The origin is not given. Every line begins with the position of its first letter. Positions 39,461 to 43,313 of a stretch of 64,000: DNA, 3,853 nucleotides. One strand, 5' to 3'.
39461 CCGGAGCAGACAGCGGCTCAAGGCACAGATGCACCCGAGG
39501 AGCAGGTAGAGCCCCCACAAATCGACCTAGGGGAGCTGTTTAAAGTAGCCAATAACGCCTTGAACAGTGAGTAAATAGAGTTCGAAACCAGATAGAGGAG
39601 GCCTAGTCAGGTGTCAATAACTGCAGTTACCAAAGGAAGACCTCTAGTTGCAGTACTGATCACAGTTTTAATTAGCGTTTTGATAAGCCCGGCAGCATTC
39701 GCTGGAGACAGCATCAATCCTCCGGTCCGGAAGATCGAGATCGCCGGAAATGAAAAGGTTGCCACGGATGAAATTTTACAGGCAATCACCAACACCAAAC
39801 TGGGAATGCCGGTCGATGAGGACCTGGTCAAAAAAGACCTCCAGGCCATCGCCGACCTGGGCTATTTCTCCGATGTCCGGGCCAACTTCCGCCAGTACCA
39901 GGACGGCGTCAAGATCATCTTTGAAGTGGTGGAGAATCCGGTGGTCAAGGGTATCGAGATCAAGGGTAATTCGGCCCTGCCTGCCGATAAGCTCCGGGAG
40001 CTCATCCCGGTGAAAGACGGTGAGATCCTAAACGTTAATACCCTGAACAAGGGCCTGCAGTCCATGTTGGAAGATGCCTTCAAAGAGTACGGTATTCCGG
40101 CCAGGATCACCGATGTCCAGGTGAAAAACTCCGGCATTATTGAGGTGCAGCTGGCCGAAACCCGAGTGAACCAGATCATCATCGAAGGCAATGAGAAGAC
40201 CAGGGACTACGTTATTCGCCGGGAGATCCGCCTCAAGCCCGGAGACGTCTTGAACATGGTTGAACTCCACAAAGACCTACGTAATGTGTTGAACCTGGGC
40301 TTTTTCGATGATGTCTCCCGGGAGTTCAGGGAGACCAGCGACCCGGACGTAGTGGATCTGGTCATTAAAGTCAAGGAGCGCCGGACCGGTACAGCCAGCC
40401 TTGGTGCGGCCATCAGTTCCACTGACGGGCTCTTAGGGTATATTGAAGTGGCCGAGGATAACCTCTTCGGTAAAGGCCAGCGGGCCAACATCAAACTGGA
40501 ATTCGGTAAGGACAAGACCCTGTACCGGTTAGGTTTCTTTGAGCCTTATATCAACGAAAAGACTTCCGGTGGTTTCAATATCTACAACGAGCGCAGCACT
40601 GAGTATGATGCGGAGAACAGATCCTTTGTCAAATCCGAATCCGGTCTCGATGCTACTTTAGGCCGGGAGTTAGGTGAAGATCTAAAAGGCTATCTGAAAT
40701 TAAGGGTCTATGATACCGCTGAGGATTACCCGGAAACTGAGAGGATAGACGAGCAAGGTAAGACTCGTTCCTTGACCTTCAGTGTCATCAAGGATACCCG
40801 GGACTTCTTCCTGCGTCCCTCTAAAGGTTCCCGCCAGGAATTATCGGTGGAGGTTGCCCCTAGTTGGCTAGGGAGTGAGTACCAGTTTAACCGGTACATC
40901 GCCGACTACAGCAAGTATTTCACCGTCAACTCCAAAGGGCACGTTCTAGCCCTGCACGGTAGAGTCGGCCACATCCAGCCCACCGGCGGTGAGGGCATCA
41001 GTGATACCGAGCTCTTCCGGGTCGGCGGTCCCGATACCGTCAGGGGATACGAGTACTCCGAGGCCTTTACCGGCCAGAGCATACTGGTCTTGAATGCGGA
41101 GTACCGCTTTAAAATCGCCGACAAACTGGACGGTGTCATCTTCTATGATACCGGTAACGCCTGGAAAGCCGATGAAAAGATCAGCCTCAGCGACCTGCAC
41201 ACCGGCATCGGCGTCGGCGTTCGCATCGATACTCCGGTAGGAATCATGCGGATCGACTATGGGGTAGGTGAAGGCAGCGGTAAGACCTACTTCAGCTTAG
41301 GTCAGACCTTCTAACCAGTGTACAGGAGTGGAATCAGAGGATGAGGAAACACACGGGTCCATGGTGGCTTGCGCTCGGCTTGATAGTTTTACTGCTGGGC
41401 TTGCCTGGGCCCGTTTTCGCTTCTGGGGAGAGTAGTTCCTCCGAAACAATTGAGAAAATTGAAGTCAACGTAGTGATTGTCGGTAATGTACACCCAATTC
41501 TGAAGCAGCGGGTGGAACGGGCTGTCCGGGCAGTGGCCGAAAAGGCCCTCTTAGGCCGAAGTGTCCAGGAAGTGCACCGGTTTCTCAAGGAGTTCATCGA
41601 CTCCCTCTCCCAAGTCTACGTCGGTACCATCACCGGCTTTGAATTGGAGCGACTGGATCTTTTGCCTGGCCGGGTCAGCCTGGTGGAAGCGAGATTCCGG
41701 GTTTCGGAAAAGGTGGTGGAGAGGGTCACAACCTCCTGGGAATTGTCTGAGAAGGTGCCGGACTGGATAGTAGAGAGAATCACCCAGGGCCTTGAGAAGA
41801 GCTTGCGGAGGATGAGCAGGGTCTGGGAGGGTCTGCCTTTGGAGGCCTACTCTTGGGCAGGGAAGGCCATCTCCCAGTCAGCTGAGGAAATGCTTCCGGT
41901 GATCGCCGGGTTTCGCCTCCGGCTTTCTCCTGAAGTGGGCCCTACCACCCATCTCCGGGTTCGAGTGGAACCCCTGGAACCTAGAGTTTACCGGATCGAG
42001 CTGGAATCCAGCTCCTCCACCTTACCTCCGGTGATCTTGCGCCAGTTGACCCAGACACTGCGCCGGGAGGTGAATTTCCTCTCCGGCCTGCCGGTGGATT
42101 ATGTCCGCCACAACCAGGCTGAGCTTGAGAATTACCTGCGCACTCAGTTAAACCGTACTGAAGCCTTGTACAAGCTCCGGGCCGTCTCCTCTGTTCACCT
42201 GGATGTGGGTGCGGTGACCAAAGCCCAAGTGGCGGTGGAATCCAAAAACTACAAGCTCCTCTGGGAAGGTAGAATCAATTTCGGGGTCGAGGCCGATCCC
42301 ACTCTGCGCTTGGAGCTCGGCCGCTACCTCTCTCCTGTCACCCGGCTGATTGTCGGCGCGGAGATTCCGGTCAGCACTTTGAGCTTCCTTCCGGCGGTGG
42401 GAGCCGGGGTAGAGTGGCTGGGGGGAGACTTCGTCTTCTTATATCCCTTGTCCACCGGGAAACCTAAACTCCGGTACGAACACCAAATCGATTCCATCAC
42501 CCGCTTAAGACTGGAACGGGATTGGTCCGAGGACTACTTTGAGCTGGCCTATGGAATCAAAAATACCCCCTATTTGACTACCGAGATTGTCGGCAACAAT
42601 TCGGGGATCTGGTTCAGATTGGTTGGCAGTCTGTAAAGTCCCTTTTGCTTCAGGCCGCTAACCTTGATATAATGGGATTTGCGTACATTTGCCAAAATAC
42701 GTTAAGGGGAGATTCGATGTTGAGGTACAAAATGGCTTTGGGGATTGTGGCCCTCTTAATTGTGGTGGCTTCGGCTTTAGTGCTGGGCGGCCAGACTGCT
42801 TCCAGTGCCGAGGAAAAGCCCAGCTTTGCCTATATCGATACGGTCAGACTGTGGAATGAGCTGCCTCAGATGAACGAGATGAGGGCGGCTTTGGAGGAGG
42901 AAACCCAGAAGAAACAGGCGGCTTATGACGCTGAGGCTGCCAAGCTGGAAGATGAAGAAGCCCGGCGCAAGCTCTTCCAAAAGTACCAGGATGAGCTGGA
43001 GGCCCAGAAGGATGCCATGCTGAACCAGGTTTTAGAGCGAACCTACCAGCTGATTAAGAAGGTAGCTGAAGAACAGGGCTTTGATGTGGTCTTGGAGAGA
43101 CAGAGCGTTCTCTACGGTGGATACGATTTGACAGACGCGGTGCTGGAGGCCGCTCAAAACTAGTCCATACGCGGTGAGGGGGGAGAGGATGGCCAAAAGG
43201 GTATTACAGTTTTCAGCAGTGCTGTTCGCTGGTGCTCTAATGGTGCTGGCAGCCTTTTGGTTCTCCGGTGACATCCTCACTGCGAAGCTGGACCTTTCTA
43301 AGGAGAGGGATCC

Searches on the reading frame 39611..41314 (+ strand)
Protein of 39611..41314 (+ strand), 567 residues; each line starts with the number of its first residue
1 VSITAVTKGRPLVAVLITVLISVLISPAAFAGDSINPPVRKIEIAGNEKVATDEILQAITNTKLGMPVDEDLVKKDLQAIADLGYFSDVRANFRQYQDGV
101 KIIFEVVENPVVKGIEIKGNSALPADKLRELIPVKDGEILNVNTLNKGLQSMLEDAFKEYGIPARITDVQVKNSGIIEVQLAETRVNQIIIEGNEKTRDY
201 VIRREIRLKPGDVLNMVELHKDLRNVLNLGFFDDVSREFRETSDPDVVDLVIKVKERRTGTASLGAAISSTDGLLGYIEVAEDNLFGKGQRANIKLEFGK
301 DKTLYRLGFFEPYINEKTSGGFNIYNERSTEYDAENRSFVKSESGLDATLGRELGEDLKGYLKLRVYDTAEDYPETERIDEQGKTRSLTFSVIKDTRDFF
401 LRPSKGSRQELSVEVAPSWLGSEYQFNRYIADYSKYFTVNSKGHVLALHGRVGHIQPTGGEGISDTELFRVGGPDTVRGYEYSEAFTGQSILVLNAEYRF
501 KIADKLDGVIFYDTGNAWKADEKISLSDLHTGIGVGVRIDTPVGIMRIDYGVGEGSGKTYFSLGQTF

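Call 14: search_protein_families(library=pfam, proteins=[window:39611-41314:+], max_evalue=0.001)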
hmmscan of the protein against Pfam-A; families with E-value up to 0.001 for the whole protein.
window:39611-41314:+ (567 aa): 4 families
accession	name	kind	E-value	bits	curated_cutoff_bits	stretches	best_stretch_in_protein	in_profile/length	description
PF01103.29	Omp85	-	4e-47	161.7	24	1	284-567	1-325/325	Omp85 superfamily domain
PF07244.20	POTRA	-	6.2e-34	117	21.3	3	185-257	2-79/79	Surface antigen variable number repeat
PF25282.1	POTRA1_3_Toc75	-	5.1e-06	27.1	27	0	206-255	48-98/99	Toc75-like, POTRA domain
PF08478.15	POTRA_1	-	8.7e-05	23.2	23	0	38-65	2-28/69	POTRA domain, FtsQ-type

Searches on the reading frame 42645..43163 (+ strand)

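Call 14: search_protein_families(library=pfam, proteins=[window:42645-43163:+], max_evalue=0.001)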
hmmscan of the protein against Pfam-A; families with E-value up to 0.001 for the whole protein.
window:42645-43163:+ (172 aa): 1 family
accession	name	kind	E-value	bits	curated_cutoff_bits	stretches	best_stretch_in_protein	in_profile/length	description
PF03938.19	OmpH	-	1.6e-16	61.2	32.4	2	105-168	73-139/141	Outer membrane protein (OmpH-like)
